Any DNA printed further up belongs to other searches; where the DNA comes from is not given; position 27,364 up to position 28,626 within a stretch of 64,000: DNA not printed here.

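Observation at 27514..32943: MoxR AAA+ ATPase in an operon with three periplasmic SurA/PpiC-type chaperones and no VWA/DUF58 partner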

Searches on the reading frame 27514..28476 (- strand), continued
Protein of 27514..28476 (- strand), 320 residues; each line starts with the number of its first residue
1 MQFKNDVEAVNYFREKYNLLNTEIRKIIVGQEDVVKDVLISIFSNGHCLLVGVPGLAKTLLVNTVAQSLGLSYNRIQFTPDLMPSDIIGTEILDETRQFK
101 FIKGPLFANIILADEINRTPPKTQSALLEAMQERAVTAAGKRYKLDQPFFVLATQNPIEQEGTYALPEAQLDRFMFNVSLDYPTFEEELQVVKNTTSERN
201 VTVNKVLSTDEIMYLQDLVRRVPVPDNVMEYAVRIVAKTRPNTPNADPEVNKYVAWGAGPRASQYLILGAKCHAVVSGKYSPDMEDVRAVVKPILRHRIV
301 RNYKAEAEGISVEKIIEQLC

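Call 62: get_annotated_region(hit=H18, flank=9000)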
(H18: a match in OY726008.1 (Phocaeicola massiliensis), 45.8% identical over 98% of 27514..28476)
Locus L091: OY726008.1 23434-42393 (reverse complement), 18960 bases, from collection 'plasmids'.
description: Phocaeicola massiliensis strain Bacteroides massiliensis TSDC17.2-1.1 genome assembly, plasmid: 34
organism: Phocaeicola massiliensis (NCBI taxid 204516)
taxonomy: Bacteria; Bacteroidota; Bacteroidia; Bacteroidales; Bacteroidaceae; Phocaeicola; Phocaeicola massiliensis
host: -; source: -; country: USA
typing (MOB-suite, as given by PLSDB): non-mobilizable
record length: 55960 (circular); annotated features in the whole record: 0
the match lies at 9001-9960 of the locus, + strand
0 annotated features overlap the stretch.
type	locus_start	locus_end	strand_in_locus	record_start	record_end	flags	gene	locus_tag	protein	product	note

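Call 64: search_protein_families(library=pfam, proteins=[L089:7858-10671:+, L089:10673-12742:+, L087:10797-11885:+, L087:9928-10797:+, L087:11935-12918:+], max_evalue=0.001)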
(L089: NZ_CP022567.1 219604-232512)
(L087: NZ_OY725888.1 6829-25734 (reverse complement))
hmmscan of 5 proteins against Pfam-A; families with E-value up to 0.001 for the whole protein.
L089:7858-10671:+ (937 aa): 2 families
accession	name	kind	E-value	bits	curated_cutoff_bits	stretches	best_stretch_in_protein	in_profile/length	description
PF13709.12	DUF4159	-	4.9e-54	183.3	25.9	1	700-917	1-202/202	Domain of unknown function (DUF4159)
PF07584.16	BatA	-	1.5e-18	67.4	25.9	1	6-80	2-77/77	Aerotolerance regulator N-terminal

L089:10673-12742:+ (689 aa): 1 family
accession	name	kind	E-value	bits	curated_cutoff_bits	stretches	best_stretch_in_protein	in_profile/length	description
PF07090.17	GATase1_like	-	2.1e-06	27.9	27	1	365-488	99-224/247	Putative glutamine amidotransferase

L087:10797-11885:+ (362 aa): 1 family
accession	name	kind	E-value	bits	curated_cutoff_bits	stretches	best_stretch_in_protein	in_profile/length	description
PF13584.12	BatD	-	0.00024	22.1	24.1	1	33-130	2-92/92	BatD DUF11 like domain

L087:9928-10797:+ (289 aa): 2 families
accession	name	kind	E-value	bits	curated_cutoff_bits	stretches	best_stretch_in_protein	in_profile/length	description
PF01882.25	DUF58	-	6e-79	264.7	23.4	1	42-248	1-208/216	Protein of unknown function DUF58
PF13519.12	VWA_2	-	2e-19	70.6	27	1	79-184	1-106/107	von Willebrand factor type A domain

L087:11935-12918:+ (327 aa): 5 families
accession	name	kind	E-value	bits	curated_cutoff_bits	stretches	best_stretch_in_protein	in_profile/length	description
PF00092.34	VWA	-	4.7e-23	82.7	23.8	1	89-279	1-173/174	von Willebrand factor type A domain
PF13519.12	VWA_2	-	9.9e-21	74.8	27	1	90-196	1-106/107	von Willebrand factor type A domain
PF07584.16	BatA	-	1.6e-12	48.1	25.9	1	1-74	1-77/77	Aerotolerance regulator N-terminal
PF01882.25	DUF58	-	1.4e-05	24.8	23.4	1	88-199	36-146/216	Protein of unknown function DUF58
PF06707.17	DUF1194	-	0.0001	22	27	0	165-228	93-158/206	Protein of unknown function (DUF1194)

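Call 85: search_protein_families(library=padloc, proteins=[window:27514-28476:-], max_evalue=0.001)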
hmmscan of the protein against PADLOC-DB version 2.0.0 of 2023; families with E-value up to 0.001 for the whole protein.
window:27514-28476:- (320 aa): 2 families
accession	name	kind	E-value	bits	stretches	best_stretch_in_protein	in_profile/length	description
PDLC04140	mad8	-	2.1e-05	22.2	1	29-110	11-70/314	mads_8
PDLC03838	DolB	-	0.00023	18.5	0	14-203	127-325/375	-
